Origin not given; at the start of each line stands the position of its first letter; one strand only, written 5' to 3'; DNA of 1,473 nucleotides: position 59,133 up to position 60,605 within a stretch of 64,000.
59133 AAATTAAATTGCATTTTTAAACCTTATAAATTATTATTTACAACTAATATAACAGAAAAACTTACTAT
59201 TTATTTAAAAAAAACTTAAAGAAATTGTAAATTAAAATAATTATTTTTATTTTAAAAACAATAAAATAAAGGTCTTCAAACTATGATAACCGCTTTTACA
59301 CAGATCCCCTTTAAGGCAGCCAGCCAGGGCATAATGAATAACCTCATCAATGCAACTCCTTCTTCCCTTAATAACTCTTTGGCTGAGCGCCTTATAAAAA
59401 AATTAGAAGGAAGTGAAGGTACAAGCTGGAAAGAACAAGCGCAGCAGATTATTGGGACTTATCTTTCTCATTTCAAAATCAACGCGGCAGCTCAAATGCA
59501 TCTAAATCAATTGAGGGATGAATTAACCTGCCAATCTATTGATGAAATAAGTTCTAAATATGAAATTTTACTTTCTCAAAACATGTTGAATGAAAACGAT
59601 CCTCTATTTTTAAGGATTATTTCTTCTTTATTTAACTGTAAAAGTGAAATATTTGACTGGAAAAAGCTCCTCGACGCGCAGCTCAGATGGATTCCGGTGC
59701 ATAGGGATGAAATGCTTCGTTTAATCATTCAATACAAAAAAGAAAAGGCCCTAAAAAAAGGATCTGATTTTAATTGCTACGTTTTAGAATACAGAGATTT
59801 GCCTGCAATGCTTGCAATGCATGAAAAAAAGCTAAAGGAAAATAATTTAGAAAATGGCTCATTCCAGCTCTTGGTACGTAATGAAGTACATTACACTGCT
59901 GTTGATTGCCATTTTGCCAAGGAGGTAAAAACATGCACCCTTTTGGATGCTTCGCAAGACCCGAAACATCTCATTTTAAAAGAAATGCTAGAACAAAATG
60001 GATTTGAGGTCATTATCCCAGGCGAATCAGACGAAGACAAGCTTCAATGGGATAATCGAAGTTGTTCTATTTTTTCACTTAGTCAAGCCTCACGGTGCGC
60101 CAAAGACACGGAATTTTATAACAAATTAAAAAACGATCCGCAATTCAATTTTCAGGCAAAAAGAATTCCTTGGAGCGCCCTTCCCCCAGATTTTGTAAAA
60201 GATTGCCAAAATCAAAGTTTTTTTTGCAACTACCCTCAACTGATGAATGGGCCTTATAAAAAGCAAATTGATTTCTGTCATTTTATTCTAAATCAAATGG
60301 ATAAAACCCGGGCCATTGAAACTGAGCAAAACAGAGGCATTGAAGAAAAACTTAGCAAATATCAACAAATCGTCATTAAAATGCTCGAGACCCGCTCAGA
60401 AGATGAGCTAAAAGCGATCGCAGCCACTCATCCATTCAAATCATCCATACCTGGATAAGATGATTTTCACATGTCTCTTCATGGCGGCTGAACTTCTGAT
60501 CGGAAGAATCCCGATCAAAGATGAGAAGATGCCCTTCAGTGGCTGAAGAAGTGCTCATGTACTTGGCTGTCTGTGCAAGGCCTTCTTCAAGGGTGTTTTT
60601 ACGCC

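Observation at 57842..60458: Divergent pair of paralogous YopJ/HopZ/AvrA-like (clan CE) putative effectors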

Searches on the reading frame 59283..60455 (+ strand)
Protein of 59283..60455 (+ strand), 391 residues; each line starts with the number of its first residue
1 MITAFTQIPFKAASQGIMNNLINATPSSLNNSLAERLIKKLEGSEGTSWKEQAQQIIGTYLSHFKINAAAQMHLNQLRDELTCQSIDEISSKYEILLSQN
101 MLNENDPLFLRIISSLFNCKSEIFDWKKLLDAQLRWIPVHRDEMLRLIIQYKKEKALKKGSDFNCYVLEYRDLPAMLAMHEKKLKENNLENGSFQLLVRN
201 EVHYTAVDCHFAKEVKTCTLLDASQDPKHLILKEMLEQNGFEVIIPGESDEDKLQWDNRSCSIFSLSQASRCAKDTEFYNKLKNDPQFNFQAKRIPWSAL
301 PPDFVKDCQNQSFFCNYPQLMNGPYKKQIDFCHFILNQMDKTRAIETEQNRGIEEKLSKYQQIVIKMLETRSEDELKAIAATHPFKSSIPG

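Call 4: search_protein_families(library=pfam, proteins=[window:59283-60455:+], max_evalue=10)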
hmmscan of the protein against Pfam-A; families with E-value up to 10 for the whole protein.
window:59283-60455:+ (391 aa): 1 family
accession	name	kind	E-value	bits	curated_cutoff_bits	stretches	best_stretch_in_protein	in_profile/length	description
PF03421.22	Acetyltransf_14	-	1.1e-05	25.6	24.4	1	186-328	64-224/263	YopJ Serine/Threonine acetyltransferase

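Call 5: search_protein_families(library=ncbifam, proteins=[window:59283-60455:+], max_evalue=10)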
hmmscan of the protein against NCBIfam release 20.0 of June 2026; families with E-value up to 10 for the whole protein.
window:59283-60455:+ (391 aa): 0 families

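Call 7: search_solved_structures(query=window:59283-60455:+, max_evalue=10, show_alignments=3)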
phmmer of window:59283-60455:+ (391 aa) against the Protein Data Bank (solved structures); distinct sequences matched with E-value up to 10: 1.
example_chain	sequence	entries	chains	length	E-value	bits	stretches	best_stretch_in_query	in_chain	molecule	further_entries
9qbx_A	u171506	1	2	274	1.5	11.2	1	81-115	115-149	Epimerase opaE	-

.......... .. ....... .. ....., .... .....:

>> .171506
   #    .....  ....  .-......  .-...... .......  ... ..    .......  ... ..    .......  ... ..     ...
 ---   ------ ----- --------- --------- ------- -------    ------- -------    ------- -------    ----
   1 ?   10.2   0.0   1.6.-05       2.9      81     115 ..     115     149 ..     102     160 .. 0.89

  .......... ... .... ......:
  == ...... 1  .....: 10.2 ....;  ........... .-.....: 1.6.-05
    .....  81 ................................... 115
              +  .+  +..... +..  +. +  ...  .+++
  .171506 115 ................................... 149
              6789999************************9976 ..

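Call 8: find_homologous_proteins(query=window:59283-60455:+, max_evalue=0.001)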
Query window:59283-60455:+ (391 aa): 11 proteins with E <= 0.001 among 3362 candidates.
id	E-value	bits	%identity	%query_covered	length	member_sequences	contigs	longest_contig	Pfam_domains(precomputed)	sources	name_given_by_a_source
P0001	2.7e-262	887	100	100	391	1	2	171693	PF03421.24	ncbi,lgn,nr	ncbi:MAG: hypothetical protein H0V82_09355 [Candidatus Protochlamydia sp.]|nr:hypothetical protein [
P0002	2.7e-86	308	45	91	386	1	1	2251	PF03421.24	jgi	jgi:hypothetical protein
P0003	2.2e-79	285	42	90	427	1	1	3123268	PF03421.24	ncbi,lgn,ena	-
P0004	1.2e-74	270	38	96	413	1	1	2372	PF03421.24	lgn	-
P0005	1.2e-73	267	40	95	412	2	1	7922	PF03421.24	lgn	-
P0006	1.1e-41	161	35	90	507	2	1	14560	PF03421.24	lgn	-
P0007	1.1e-35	142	32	86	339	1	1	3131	PF03421.24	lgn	-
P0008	4.0e-32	130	31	89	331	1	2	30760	PF03421.24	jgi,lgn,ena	-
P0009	5.6e-29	120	29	93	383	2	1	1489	PF03421.24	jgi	jgi:hypothetical protein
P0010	2.2e-28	118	31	72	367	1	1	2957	PF03421.24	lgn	-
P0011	5.8e-28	116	32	66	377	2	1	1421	PF03421.24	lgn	-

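Call 11: search_solved_structures(query=A1, max_evalue=10, show_alignments=4)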
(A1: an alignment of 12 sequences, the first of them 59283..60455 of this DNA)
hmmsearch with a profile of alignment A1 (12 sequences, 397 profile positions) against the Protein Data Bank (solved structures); distinct sequences matched with E-value up to 10: 2.
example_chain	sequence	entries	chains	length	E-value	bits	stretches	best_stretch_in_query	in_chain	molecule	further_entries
9va7_A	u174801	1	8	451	8.6e-13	51.3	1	124-388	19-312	Dot/Icm T4SS effector Lem17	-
9kfx_A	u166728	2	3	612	0.071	15.3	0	289-339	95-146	Synthetic PPR-DYW protein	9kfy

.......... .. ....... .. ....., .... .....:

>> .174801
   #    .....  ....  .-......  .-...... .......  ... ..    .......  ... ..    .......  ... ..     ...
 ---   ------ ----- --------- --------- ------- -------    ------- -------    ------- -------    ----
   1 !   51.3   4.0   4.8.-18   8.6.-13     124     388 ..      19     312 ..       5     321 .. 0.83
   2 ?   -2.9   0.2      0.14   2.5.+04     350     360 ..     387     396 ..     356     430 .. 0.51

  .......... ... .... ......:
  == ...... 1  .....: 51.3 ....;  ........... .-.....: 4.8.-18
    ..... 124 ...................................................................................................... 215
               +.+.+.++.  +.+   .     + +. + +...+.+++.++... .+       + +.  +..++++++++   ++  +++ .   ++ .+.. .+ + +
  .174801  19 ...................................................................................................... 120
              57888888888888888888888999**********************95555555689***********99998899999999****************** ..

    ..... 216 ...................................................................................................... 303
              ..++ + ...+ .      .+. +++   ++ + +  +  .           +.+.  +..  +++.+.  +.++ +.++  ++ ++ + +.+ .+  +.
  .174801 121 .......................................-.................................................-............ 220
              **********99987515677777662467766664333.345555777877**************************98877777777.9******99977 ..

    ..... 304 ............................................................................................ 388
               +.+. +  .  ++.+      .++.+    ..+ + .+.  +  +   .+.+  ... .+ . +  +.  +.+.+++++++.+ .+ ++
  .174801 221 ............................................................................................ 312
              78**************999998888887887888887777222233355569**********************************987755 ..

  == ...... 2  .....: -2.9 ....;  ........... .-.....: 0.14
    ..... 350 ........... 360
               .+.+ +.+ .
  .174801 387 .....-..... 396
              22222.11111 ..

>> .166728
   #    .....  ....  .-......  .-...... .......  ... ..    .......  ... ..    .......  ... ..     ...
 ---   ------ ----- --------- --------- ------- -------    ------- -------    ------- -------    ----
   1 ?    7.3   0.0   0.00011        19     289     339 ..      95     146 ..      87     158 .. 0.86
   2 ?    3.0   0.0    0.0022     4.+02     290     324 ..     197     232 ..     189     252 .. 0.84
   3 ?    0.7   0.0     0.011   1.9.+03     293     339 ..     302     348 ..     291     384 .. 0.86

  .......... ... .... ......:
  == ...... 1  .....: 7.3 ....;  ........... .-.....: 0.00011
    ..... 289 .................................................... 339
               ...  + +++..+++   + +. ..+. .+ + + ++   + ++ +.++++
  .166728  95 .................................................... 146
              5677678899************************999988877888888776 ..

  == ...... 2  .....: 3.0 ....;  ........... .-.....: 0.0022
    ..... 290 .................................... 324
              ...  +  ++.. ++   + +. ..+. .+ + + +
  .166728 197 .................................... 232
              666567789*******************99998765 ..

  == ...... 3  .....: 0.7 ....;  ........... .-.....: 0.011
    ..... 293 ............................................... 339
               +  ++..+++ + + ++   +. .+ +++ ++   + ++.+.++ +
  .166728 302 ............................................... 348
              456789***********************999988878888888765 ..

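Call 23: find_related_loci(query=A1, collection=genome_contigs, flank=6000)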
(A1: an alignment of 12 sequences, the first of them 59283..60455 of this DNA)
Query A1 (391 aa) in genome_contigs; peptide patterns used: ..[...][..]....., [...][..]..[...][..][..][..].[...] (x = any residue, [..] = any of these).
74 stretches matched a pattern; 2 encode a relative of the query (tblastn E <= 1e-3); 2 distinct loci.
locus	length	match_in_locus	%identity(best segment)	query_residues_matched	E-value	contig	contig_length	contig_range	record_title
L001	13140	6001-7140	40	15-385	2e-81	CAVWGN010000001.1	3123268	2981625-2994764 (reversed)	MAG: uncultured Chlamydiae bacterium isolate MFD04580.bin.1.87 genome assembly, contig: contig_17084, whole genome shotg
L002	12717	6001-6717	32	129-387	2e-35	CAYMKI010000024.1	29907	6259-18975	MAG TPA_asm: uncultured bacterium isolate SRP296810_co1_95 genome assembly, contig: NODE_1404_length_29907_cov_5.521238,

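Call 26: predict_structure(alignment_id=A1)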
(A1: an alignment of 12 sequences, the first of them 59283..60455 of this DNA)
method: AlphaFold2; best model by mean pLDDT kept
length: 391 residues; sequences in the alignment: 12
mean_pLDDT: 86.7   pTM: 0.88
mean pLDDT of the five models: 86.7, 85.0, 84.1, 84.1, 80.3
residues with pLDDT >= 90: 238; 70-90: 108; 50-70: 27; < 50: 18
segments of 3 or more residues with pLDDT < 50: 1-8, 324-327, 343-346
pLDDT, mean of each block of 10 residues (from residue 1): 42 82 79 90 90 96 89 95 92 92 90 92 83 90 96 95 95 95 92 96 96 93 94 97 92 85 94 93 95 93 86 78 54 64 53 86 94 90 78 36
secondary structure, 60 per line:
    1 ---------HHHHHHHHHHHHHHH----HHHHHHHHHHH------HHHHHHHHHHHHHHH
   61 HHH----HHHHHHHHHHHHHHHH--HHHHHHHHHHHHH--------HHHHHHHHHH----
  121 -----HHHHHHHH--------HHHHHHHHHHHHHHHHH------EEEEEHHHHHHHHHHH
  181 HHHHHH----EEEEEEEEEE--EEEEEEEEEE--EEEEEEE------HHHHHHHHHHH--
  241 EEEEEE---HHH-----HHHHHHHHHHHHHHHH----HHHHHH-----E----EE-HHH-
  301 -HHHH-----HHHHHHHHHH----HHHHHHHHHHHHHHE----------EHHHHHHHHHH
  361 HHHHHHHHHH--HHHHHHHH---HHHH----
elements in order: H10-24 H29-39 H46-63 H68-83 H86-98 H107-116 H126-133 H142-158 E165-169 H170-186 E191-200 E203-212 E215-221 H228-238 E241-246 H258-273 H278-283 H302-305 H311-320 H325-338 H351-370 H373-380 H384-387

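Call 33: fold_search(model_id=the predicted structure, library=pdb)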
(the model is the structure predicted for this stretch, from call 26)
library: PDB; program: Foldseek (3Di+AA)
matches with E <= 10: 642; with E <= 0.001: 26
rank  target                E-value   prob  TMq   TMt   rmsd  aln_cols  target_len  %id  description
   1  9va7_F                4.0e-09  1.00  0.50  0.48   4.7       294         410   20  Crystal structure of legionella effector Lem17 in complex with IP6 (released 2026-01-21)
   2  9va7_B                4.0e-09  1.00  0.50  0.48   4.6       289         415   20  Crystal structure of legionella effector Lem17 in complex with IP6 (released 2026-01-21)
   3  9va7_A                5.2e-09  1.00  0.51  0.49   4.2       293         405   20  Crystal structure of legionella effector Lem17 in complex with IP6 (released 2026-01-21)
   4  9va7_G                5.2e-09  1.00  0.50  0.47   4.6       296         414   19  Crystal structure of legionella effector Lem17 in complex with IP6 (released 2026-01-21)
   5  9va7_H                8.3e-09  1.00  0.50  0.48   4.5       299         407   19  Crystal structure of legionella effector Lem17 in complex with IP6 (released 2026-01-21)
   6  9va7_C                1.1e-08  1.00  0.50  0.47   4.7       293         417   19  Crystal structure of legionella effector Lem17 in complex with IP6 (released 2026-01-21)
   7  9va7_E                1.1e-08  1.00  0.51  0.48   4.6       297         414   19  Crystal structure of legionella effector Lem17 in complex with IP6 (released 2026-01-21)
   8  9va7_D                3.8e-08  1.00  0.51  0.48   4.3       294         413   19  Crystal structure of legionella effector Lem17 in complex with IP6 (released 2026-01-21)
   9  6be0                  7.6e-07  1.00  0.42  0.59   6.0       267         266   18  AvrA delL154 with IP6, CoA (released 2018-08-01)
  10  5w40_A                8.5e-07  1.00  0.42  0.48  13.9       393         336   13  Crystal structure of PopP2 F318S in complex with IP6 and AcCoA (released 2017-08-09)
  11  5w40_B                2.4e-06  1.00  0.41  0.47  11.6       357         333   16  Crystal structure of PopP2 F318S in complex with IP6 and AcCoA (released 2017-08-09)
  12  5w3x_C                3.1e-06  1.00  0.43  0.48  13.1       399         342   14  Crystal structure of PopP2 in complex with IP6, AcCoA and the WRKY domain of RRS1-R . (released 2017-08-09)
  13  5w3x_A                3.7e-06  1.00  0.43  0.49  13.1       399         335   14  Crystal structure of PopP2 in complex with IP6, AcCoA and the WRKY domain of RRS1-R . (released 2017-08-09)
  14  5w40_D                4.1e-06  1.00  0.43  0.50  12.1       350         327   15  Crystal structure of PopP2 F318S in complex with IP6 and AcCoA (released 2017-08-09)
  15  5w3t_D                4.8e-06  1.00  0.43  0.49  13.9       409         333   14  Crystal structure of PopP2 in complex with IP6 (released 2017-08-09)
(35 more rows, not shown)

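Call 36: search_protein_families(library=pfam, proteins=[L001:3988-5319:-, L002:3874-4815:-, L002:4948-5466:-, L001:7304-7681:-, L001:7703-8677:-], max_evalue=0.01)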
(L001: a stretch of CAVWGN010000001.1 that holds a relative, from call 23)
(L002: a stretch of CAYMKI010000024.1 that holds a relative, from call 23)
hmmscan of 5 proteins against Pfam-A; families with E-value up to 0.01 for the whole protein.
L001:3988-5319:- (444 aa): 0 families

L002:3874-4815:- (314 aa): 0 families

L002:4948-5466:- (173 aa): 1 family
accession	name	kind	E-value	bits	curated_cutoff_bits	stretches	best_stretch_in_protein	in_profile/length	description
PF06401.16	Alpha-2-MRAP_C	-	0.0076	16.7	24.3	0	68-145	57-129/213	Alpha-2-macroglobulin RAP, C-terminal domain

L001:7304-7681:- (126 aa): 1 family
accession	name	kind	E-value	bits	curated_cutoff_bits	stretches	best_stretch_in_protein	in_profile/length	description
PF01809.23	YidD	-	1e-12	48.1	27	1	50-101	4-55/67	Putative membrane protein insertion efficiency factor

L001:7703-8677:- (325 aa): 4 families
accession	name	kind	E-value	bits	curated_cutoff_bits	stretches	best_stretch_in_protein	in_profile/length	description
PF07719.23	TPR_2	-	7.2e-06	26.2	27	0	72-97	7-32/34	Tetratricopeptide repeat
PF00515.34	TPR_1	-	2.1e-05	24.6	27.8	0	72-97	7-32/34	Tetratricopeptide repeat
PF12895.13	ANAPC3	-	0.00063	20.4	27.2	1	85-168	8-80/82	Anaphase-promoting complex, cyclosome, subunit 3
PF14559.12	TPR_19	-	0.0093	16.7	25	0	119-188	5-65/68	Tetratricopeptide repeat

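Call 39: search_protein_representatives(alignment_id=A1)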
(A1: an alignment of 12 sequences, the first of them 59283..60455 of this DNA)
Query: 12 sequences, 397 profile positions. Proteins with E-value up to 0.001 (for the whole library): 520; up to 1e-10: 243; up to 1e-30: 56. The best 150 are listed.
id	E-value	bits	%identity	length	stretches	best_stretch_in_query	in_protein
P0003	2.2e-145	501.1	-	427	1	6-395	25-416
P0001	4.4e-143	493.5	-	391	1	1-390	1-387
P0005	1.3e-141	488.6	-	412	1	9-395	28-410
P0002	2.2e-139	481.3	-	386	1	15-395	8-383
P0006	2.4e-130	451.6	-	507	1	23-395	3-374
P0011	9.6e-129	446.3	-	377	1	1-390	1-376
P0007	6.1e-121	420.6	-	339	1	30-389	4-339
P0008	3.3e-117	408.3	-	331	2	30-318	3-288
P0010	3.3e-111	388.5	-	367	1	9-395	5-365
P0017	2.0e-110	386.0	-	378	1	29-385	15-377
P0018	3.9e-104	365.2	-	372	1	13-388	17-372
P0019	2.0e-84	300.3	-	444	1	19-393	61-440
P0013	4.5e-78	279.4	-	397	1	16-388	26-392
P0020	3.4e-73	263.4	-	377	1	24-394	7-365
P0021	2.3e-70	254.1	-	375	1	14-393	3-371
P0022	4.2e-70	253.2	-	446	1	10-390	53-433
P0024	6.0e-69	249.4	-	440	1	15-392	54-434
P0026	4.5e-65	236.6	-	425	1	10-391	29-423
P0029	5.7e-64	233.0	-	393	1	21-387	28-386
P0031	9.0e-64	232.3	-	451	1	15-387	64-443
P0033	1.7e-59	218.3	-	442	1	25-389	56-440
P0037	3.5e-56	207.3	-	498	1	70-393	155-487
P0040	2.7e-51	191.2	-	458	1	15-392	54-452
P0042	1.1e-48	182.7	-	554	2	109-387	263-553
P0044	4.4e-48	180.7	-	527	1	41-390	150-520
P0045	3.7e-47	177.6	-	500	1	45-384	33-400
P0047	1.2e-43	166.1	-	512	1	42-384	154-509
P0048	4.0e-43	164.4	-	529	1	118-379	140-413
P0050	1.5e-38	149.3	-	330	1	147-387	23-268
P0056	1.2e-33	133.2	-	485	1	149-383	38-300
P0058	6.2e-32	127.5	-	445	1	149-392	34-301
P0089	5.2e-24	101.4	-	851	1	149-378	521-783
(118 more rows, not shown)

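Call 41: list_cluster_members(proteins=[P0017, P0019, P0022, P0037, P0042, P0045, P0050, P0056, P0058, P0089])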
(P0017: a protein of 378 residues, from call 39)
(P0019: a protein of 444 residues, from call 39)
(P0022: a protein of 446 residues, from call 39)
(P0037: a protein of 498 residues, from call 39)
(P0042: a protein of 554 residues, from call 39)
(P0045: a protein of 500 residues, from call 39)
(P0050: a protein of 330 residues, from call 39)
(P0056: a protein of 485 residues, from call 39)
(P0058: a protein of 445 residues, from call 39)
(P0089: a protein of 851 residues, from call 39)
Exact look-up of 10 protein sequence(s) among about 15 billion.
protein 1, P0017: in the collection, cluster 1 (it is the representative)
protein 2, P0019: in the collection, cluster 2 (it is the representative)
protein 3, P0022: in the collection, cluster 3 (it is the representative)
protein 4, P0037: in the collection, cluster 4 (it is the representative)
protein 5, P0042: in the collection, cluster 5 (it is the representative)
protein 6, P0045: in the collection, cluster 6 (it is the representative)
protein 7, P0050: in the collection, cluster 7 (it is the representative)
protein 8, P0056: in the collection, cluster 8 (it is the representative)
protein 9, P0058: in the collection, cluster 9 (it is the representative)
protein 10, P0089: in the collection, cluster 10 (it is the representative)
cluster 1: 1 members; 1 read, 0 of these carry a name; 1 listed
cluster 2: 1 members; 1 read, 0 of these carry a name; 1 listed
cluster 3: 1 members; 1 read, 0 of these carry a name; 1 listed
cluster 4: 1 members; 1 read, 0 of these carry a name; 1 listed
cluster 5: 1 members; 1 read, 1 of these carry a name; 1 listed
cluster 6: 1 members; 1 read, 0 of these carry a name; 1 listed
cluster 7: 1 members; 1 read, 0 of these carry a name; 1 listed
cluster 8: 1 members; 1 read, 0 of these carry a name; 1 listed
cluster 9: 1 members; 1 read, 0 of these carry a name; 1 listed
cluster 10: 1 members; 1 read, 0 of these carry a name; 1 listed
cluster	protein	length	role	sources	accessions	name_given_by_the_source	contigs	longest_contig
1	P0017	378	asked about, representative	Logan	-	-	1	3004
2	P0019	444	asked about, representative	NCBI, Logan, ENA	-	-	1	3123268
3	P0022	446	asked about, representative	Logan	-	-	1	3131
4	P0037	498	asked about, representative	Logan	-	-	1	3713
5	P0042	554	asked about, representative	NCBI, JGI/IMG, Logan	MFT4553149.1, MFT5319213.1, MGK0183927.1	MAG: hypothetical protein ACI9S8_001785 [Chlamydiales bacterium] | hypothetical protein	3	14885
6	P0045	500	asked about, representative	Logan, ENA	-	-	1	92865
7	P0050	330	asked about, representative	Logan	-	-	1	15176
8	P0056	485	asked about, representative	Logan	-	-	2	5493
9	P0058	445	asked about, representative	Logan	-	-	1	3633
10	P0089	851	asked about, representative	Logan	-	-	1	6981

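Call 51: search_protein_families(library=pfam, proteins=[L001:3988-5319:-, L002:3874-4815:-], max_evalue=1)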
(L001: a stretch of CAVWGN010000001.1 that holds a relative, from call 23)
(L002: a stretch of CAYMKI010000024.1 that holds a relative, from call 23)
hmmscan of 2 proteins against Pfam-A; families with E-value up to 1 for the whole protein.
L001:3988-5319:- (444 aa): 0 families

L002:3874-4815:- (314 aa): 0 families

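Call 82: list_cluster_members(proteins=[P0020, P0024, P0026, P0029, P0031, P0033, P0040, P0044, P0048, P0047])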
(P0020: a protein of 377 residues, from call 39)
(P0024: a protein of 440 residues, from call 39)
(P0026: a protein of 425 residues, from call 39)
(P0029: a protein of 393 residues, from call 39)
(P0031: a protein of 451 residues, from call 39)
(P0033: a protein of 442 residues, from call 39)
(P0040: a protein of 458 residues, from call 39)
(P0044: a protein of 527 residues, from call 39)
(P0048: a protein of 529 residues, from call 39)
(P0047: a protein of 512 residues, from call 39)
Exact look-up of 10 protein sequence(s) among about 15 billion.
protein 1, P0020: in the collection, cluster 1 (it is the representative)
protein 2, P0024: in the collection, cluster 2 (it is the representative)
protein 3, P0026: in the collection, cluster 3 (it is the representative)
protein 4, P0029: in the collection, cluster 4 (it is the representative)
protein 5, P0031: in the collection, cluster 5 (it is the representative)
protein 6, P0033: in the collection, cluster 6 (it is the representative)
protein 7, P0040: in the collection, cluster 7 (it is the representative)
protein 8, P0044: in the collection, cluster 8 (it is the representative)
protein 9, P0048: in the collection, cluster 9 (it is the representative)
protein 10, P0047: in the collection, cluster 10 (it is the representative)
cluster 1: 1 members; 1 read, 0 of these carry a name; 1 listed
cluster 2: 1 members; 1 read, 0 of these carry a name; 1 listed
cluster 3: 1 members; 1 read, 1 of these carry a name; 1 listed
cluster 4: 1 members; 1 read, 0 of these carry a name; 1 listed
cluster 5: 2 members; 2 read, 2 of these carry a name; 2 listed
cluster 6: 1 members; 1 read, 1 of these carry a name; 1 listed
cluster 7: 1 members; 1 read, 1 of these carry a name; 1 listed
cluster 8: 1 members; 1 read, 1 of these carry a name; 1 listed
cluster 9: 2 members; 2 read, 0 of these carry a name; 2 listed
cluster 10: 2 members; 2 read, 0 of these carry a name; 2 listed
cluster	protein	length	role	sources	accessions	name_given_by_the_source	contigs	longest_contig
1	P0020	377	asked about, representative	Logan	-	-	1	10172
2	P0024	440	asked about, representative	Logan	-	-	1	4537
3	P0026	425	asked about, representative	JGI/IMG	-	hypothetical protein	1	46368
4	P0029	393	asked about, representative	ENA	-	-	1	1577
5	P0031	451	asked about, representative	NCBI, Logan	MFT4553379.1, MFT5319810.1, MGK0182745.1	MAG: hypothetical protein ACI9S8_002017 [Chlamydiales bacterium]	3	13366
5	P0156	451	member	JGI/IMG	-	hypothetical protein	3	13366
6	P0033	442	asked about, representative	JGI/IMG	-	hypothetical protein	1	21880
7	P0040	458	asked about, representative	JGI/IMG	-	hypothetical protein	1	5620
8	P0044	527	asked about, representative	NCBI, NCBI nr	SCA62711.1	hypothetical protein SCG7109_AC_00340 [Chlamydiales bacterium SCGC AG-110-M15]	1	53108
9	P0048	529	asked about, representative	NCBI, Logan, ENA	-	-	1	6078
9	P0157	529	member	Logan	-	-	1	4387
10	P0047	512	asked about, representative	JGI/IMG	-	-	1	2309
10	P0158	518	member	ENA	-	-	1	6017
